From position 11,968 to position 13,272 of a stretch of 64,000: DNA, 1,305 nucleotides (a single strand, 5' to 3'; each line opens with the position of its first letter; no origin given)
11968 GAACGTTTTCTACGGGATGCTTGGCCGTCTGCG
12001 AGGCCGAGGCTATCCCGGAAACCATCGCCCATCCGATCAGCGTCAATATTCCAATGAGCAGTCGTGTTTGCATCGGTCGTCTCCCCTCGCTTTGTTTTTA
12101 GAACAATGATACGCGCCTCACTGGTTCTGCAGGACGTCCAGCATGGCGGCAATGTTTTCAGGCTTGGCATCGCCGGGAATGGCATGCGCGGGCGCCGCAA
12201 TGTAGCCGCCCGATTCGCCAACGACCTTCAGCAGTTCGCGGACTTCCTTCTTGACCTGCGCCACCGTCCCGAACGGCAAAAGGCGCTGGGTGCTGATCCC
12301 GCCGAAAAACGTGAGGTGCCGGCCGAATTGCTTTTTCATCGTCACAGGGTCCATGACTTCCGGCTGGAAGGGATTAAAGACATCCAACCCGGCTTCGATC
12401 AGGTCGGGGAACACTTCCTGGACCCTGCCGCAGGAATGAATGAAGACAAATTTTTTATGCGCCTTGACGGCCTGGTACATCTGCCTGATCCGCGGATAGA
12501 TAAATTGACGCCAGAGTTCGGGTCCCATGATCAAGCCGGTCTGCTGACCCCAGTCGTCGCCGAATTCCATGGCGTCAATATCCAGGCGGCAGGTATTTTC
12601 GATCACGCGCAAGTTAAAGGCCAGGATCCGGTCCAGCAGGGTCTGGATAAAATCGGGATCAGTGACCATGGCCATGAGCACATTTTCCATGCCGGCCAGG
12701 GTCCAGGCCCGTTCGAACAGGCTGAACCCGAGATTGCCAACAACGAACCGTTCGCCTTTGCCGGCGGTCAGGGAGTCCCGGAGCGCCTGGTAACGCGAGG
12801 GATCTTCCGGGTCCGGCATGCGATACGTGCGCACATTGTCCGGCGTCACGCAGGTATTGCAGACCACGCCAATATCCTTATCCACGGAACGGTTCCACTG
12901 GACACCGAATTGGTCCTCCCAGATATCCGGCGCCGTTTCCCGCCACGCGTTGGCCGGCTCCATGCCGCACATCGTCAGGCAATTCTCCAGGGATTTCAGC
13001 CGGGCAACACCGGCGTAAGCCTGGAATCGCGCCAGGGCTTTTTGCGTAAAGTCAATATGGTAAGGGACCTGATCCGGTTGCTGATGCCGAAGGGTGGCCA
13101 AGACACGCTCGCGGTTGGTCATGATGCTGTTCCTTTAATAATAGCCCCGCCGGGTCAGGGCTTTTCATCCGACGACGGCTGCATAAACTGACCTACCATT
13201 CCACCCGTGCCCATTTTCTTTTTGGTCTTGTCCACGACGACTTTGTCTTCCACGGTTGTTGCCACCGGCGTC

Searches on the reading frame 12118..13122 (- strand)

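Call 23: search_protein_families(library=pfam, proteins=[window:12118-13122:-], max_evalue=0.0001)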
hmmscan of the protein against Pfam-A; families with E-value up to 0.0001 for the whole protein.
window:12118-13122:- (334 aa): 1 family
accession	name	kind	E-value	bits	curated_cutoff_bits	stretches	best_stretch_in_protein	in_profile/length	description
PF01208.23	URO-D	-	6.1e-29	101.6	23.9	1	83-332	91-344/346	Uroporphyrinogen decarboxylase (URO-D)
